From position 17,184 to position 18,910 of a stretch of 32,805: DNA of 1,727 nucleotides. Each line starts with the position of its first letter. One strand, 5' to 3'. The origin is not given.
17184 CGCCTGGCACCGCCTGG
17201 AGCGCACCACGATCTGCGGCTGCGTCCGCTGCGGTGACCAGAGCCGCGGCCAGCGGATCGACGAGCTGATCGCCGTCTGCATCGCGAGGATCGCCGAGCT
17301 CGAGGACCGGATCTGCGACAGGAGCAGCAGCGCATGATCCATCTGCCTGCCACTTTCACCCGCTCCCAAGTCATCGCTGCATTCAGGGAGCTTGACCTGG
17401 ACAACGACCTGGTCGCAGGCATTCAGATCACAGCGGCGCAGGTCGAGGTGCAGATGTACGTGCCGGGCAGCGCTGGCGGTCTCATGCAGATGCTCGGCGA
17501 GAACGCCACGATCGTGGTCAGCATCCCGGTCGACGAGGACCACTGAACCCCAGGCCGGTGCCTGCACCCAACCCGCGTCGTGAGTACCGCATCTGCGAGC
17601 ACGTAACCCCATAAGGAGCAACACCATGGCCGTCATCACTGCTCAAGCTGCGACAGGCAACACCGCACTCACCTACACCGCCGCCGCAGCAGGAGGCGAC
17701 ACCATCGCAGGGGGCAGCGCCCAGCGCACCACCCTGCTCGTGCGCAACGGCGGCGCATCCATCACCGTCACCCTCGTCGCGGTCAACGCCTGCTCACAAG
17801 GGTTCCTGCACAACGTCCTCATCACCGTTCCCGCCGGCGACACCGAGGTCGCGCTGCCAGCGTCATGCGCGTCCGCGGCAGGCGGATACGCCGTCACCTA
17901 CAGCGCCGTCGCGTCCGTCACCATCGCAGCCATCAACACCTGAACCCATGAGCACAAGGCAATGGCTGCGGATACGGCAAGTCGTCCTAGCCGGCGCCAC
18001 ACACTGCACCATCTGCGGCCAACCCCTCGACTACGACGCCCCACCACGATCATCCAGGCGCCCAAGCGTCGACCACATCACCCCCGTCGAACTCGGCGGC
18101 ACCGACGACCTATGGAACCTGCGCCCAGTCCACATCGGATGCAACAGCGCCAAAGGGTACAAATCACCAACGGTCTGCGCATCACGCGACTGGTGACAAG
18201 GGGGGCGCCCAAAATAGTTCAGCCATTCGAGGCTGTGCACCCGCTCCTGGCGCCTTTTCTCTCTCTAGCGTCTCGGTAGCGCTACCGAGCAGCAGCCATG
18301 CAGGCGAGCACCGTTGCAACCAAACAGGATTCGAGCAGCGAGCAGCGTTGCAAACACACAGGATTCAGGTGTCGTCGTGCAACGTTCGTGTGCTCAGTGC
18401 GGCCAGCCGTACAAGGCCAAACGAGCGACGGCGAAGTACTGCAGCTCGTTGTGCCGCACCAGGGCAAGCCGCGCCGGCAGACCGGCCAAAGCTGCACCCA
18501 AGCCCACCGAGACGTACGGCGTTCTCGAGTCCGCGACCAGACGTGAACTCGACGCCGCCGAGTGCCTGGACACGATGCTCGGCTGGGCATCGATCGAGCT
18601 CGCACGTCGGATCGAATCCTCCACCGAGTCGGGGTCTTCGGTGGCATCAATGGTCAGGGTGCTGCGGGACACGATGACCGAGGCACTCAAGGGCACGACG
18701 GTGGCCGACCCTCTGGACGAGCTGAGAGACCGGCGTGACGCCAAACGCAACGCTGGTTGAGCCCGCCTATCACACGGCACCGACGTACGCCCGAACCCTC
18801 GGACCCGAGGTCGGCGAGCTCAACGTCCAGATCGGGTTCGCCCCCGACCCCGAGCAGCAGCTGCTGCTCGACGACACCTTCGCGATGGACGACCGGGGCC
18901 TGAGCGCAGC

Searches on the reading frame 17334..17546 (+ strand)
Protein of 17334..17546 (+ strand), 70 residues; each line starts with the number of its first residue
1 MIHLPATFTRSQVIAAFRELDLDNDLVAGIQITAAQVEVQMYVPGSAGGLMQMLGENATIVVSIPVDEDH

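Call 28: find_related_loci(query=A1, collection=genome_contigs, flank=10000)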
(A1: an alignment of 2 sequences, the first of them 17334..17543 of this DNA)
Query A1 (70 aa) in genome_contigs; peptide patterns used: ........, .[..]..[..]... (x = any residue, [..] = any of these).
194 stretches matched a pattern; 1 encode a relative of the query (tblastn E <= 1e-3); 1 distinct loci.
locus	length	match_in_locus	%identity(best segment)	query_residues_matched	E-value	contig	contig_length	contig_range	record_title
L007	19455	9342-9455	42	6-41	7e-6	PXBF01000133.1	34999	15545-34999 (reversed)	MAG: PVC group bacterium isolate T3Sed10_236R1 T3-Sed10-C1527, whole genome shotgun sequence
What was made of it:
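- Tried and rejected: The one scan, anchored on the 70-aa protein, returned only a weak unrelated hit, so the host is unknown (call 28).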

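Call 29: find_related_loci(query=A1, collection=viral_contigs, flank=10000)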
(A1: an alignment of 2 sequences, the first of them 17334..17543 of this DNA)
Query A1 (70 aa) in viral_contigs; peptide patterns used: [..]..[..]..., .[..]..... (x = any residue, [..] = any of these).
52 stretches matched a pattern; 1 encode a relative of the query (tblastn E <= 1e-3); 1 distinct loci.
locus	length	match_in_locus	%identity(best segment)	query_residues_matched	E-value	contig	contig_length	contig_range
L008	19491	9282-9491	77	1-70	5e-34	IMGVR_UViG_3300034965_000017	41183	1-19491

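Call 81: search_protein_families(library=phrogs, proteins=[window:17334-17546:+], max_evalue=0.01)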
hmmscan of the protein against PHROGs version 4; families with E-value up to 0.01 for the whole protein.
window:17334-17546:+ (70 aa): 0 families

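Call 82: search_protein_families(library=pfam, proteins=[window:17334-17546:+, L008:5610-6338:+], max_evalue=0.01)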
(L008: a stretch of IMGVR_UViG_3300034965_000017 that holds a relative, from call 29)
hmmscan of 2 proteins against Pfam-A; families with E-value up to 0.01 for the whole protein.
window:17334-17546:+ (70 aa): 0 families

L008:5610-6338:+ (242 aa): 1 family
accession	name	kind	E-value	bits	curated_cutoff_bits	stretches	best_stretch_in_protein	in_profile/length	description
PF00145.23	DNA_methylase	-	8.4e-05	22.6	22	1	14-84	2-77/324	C-5 cytosine-specific DNA methylase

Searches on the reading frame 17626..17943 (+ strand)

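Call 81: search_protein_families(library=phrogs, proteins=[window:17626-17943:+], max_evalue=0.01)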
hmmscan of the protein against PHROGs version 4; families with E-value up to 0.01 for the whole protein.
window:17626-17943:+ (105 aa): 1 family
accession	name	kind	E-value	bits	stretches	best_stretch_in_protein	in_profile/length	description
phrog_16194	-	tail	9.8e-09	36.3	1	1-104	2-106/109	tail protein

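Call 82: search_protein_families(library=pfam, proteins=[window:17626-17943:+], max_evalue=0.01)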
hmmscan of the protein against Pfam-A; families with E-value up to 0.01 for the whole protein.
window:17626-17943:+ (105 aa): 0 families

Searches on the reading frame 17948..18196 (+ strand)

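Call 81: search_protein_families(library=phrogs, proteins=[window:17948-18196:+], max_evalue=0.01)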
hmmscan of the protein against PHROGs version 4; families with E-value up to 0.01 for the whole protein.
window:17948-18196:+ (82 aa): 22 families
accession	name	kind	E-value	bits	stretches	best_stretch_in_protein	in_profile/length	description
phrog_338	-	DNA, RNA and nucleotide metabolism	5e-25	89.6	1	2-75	190-265/340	HNH endonuclease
phrog_9508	-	DNA, RNA and nucleotide metabolism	1.4e-10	42.3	1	15-75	18-77/171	HNH endonuclease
phrog_1035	-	DNA, RNA and nucleotide metabolism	5.8e-10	40.5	1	19-73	161-214/271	endonuclease VII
phrog_589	-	DNA, RNA and nucleotide metabolism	4.2e-09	37.4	1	2-69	75-138/179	HNH endonuclease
phrog_5718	-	DNA, RNA and nucleotide metabolism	1.1e-08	35.6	1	17-73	128-177/394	HNH endonuclease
phrog_6050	-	DNA, RNA and nucleotide metabolism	2.2e-08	34.3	1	13-74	307-362/402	HNH endonuclease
phrog_8660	-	DNA, RNA and nucleotide metabolism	5.7e-08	34.1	1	12-73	119-180/196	HNH endonuclease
phrog_144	-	DNA, RNA and nucleotide metabolism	6.3e-08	33.5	1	3-71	69-134/175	HNH endonuclease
phrog_9645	-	DNA, RNA and nucleotide metabolism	5.3e-07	30.5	1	31-74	31-74/168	HNH endonuclease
phrog_333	-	DNA, RNA and nucleotide metabolism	1.4e-06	29.5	1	3-69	18-78/138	HNH endonuclease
phrog_2214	-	DNA, RNA and nucleotide metabolism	1.5e-06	28.6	1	11-73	187-240/429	HNH endonuclease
phrog_2118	-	DNA, RNA and nucleotide metabolism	1.6e-06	28.9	1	18-71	177-223/301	HNH endonuclease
phrog_7785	-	DNA, RNA and nucleotide metabolism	1.7e-05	25.8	1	19-72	72-114/147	HNH endonuclease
phrog_4581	-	head and packaging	3.4e-05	24.4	1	3-69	50-108/395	terminase small subunit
phrog_8828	-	DNA, RNA and nucleotide metabolism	4.7e-05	24.4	1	13-70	51-119/205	HNH endonuclease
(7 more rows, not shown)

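Call 82: search_protein_families(library=pfam, proteins=[window:17948-18196:+], max_evalue=0.01)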
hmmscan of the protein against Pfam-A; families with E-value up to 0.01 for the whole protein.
window:17948-18196:+ (82 aa): 4 families
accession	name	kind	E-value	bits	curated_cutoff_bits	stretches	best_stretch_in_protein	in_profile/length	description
PF01844.29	HNH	-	3.4e-08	33.9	21.4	1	20-71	1-46/47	HNH endonuclease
PF14279.12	HNH_5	-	0.00038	20.8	27.5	1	38-72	12-46/56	HNH endonuclease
PF11290.13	DUF3090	-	0.0051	17.1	27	1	8-30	144-166/170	Protein of unknown function (DUF3090)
PF13395.12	HNH_4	-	0.0058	17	22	1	40-74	19-53/54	HNH endonuclease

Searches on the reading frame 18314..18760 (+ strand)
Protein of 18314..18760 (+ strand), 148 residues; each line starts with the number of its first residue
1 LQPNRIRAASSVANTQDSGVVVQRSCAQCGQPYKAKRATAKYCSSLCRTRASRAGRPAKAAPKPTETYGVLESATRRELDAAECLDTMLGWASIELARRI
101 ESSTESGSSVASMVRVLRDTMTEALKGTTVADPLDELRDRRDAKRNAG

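Call 81: search_protein_families(library=phrogs, proteins=[window:18314-18760:+], max_evalue=0.01)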
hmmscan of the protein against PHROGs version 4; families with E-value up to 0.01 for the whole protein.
window:18314-18760:+ (148 aa): 7 families
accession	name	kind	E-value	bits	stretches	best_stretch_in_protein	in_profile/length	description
phrog_6975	-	unknown function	3.5e-32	112.7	1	19-148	9-148/149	-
phrog_8660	-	DNA, RNA and nucleotide metabolism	4.9e-07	31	1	17-59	7-49/196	HNH endonuclease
phrog_1271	-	DNA, RNA and nucleotide metabolism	1.8e-05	25.3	1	22-84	211-269/361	HNH endonuclease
phrog_16925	-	unknown function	6.4e-05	24.2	1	25-82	7-62/151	-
phrog_1333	-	unknown function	8.2e-05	23.8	1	15-60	92-137/166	-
phrog_13750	-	unknown function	0.00031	22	1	25-80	18-74/104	-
phrog_15471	-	DNA, RNA and nucleotide metabolism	0.0022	18.9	1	21-54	100-134/183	HNH endonuclease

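Call 82: search_protein_families(library=pfam, proteins=[window:18314-18760:+], max_evalue=0.01)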
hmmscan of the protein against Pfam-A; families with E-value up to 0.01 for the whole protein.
window:18314-18760:+ (148 aa): 0 families
